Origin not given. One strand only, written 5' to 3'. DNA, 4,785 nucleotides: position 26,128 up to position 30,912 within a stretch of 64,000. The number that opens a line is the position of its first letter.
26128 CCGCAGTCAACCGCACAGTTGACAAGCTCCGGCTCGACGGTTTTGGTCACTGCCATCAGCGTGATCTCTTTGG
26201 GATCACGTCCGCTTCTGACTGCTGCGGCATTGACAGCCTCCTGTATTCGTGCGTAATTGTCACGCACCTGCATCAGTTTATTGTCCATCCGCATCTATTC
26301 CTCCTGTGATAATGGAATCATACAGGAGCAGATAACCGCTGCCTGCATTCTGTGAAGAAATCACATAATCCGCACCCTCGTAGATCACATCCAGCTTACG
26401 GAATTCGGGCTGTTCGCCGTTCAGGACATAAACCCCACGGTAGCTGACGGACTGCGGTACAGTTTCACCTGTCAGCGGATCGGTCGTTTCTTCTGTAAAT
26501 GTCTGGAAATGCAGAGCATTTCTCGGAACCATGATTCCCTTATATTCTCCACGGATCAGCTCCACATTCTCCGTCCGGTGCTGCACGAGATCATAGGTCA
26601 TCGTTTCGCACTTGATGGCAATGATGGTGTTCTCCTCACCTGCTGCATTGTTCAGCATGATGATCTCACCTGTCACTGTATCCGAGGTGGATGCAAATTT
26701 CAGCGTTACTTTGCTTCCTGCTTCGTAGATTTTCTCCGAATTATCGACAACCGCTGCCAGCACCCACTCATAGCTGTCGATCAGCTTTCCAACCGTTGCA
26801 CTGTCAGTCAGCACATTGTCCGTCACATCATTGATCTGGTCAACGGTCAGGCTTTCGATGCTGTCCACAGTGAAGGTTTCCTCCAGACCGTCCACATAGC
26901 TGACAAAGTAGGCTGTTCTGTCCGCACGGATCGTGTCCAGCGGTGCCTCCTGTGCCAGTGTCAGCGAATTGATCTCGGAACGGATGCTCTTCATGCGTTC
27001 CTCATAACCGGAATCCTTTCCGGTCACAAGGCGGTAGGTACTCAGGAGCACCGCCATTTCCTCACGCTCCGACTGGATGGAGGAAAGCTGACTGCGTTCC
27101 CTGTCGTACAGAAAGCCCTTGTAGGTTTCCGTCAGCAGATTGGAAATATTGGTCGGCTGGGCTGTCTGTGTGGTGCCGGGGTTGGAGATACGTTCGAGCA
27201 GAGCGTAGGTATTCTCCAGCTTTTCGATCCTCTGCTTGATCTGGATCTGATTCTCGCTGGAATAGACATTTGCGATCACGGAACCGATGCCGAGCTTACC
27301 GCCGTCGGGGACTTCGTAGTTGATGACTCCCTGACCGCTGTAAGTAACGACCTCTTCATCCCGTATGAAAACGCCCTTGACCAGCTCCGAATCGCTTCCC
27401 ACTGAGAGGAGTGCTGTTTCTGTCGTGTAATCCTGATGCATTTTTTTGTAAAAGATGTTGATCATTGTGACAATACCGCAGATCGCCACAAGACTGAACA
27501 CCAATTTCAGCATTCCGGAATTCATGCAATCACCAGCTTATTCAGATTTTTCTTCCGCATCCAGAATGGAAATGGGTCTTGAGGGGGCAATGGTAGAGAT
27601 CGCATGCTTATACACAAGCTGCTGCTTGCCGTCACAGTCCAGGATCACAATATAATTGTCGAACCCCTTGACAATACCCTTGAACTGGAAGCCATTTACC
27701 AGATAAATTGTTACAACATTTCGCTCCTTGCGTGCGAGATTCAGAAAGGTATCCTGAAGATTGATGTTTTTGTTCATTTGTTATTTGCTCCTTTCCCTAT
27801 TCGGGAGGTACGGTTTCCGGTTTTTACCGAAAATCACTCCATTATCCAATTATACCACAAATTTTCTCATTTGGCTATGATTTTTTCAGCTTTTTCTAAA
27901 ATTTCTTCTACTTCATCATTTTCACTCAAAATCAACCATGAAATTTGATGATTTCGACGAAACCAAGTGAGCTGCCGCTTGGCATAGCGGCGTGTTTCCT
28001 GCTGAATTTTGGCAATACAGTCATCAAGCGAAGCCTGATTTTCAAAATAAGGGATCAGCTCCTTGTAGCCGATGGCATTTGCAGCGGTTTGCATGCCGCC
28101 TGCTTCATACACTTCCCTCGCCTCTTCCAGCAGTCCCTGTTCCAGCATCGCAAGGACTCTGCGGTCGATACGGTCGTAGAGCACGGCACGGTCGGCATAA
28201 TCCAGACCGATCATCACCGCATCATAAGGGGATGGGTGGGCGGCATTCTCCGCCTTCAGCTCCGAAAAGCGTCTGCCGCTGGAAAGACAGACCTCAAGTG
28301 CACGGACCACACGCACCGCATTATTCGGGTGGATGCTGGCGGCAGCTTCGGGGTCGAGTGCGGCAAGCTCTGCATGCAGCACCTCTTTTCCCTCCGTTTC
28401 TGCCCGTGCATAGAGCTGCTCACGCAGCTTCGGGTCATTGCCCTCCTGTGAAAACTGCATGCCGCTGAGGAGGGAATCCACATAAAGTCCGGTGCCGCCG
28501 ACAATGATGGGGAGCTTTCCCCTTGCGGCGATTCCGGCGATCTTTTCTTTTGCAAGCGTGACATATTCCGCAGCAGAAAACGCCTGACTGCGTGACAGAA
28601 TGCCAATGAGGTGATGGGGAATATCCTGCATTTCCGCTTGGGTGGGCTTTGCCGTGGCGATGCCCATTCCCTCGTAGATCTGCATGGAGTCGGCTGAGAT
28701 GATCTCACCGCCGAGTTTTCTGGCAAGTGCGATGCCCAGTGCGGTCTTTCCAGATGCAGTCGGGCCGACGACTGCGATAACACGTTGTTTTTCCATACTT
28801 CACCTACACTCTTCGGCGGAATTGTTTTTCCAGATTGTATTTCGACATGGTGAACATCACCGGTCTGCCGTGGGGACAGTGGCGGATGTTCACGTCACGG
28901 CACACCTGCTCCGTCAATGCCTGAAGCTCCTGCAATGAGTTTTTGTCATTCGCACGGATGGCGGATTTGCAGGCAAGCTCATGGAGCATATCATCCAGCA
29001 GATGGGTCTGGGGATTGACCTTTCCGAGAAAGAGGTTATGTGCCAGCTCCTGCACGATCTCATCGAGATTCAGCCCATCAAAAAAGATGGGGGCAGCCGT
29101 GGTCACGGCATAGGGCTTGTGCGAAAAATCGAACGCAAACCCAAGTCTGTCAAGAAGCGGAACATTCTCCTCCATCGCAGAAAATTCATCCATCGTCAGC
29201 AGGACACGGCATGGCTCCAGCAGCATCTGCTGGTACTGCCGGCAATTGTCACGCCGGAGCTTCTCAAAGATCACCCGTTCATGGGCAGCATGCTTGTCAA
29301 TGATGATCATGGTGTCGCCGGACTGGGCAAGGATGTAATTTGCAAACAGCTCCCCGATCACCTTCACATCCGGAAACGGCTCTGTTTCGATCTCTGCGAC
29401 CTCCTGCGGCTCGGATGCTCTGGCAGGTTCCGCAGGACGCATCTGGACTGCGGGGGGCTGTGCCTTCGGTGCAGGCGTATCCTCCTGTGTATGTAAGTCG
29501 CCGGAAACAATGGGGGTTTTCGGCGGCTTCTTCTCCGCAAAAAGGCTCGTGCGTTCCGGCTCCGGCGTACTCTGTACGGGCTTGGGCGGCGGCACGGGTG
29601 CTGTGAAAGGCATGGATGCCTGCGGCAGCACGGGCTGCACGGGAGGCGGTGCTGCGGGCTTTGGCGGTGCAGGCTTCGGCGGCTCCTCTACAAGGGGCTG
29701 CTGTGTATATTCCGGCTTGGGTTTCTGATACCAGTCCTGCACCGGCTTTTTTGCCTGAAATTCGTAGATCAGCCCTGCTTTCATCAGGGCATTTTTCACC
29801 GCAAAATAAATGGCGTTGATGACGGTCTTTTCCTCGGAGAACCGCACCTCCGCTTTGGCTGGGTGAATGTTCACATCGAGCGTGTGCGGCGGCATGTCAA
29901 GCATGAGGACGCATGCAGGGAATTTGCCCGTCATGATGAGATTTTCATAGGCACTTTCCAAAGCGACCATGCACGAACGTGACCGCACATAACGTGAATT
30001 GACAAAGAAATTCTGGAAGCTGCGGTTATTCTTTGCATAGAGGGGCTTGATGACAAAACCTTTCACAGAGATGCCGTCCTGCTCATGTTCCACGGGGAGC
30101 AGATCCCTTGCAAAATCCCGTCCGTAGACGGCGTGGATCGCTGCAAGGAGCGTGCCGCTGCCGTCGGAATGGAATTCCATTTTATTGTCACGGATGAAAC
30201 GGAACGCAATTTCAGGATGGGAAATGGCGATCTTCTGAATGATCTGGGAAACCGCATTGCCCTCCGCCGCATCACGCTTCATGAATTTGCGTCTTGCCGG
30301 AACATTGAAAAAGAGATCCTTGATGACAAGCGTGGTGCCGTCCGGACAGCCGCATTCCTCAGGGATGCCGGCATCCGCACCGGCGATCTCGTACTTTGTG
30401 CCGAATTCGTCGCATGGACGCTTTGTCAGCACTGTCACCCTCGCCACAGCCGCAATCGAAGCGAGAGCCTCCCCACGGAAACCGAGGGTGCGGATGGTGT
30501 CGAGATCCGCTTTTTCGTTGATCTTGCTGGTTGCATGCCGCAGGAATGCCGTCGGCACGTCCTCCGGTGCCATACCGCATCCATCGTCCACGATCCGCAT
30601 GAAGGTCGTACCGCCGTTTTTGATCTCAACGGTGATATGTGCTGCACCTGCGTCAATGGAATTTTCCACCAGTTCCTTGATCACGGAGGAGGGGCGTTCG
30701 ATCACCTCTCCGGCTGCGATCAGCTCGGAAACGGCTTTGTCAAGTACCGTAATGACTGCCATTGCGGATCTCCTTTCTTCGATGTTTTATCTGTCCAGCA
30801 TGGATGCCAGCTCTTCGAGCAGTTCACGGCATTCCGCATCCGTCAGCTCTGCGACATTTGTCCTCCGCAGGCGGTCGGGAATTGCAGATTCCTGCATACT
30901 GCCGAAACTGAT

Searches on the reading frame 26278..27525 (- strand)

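Call 35: search_protein_families(library=pfam, proteins=[window:26278-27525:-], max_evalue=0.00001)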
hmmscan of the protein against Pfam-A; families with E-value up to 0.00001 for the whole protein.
window:26278-27525:- (415 aa): 1 family
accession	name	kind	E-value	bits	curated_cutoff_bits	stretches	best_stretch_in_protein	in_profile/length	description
PF12700.13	HlyD_2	-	4e-34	118.5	25.1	1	27-337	32-347/416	HlyD family secretion protein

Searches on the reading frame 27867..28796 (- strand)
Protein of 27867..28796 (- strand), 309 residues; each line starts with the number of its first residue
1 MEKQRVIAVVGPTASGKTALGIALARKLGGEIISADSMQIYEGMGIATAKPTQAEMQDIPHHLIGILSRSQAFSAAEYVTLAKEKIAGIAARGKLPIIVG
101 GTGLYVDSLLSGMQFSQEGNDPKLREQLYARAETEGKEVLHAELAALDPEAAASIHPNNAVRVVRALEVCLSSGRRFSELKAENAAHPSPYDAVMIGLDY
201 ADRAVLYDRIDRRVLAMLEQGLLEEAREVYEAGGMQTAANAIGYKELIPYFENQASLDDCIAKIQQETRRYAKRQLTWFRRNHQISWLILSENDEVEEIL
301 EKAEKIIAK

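Call 35: search_protein_families(library=pfam, proteins=[window:27867-28796:-], max_evalue=0.00001)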
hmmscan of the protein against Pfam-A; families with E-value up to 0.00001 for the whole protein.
window:27867-28796:- (309 aa): 2 families
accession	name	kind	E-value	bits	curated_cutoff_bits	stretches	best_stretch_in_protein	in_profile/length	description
PF01715.23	IPPT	-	1.6e-91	306.8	23.6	1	39-281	1-242/243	IPP transferase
PF01745.22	IPT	-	3.5e-11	43.4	20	1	5-61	2-58/233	Isopentenyl transferase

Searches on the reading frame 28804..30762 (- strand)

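Call 35: search_protein_families(library=pfam, proteins=[window:28804-30762:-], max_evalue=0.00001)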
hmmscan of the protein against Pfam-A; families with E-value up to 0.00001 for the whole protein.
window:28804-30762:- (652 aa): 4 families
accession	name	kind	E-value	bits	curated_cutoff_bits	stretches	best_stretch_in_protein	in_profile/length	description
PF01119.25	DNA_mis_repair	-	4e-37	126.9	26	1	209-326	1-118/119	DNA mismatch repair protein, C-terminal domain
PF08676.16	MutL_C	-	1.4e-27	96.6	25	1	470-607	2-141/142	MutL C terminal dimerisation domain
PF13589.12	HATPase_c_3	-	3.1e-12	47.1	25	1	25-115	4-94/137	Histidine kinase-, DNA gyrase B-, and HSP90-like ATPase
PF02518.31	HATPase_c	-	1.4e-08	35.6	26.4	1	22-78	4-63/111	Histidine kinase-, DNA gyrase B-, and HSP90-like ATPase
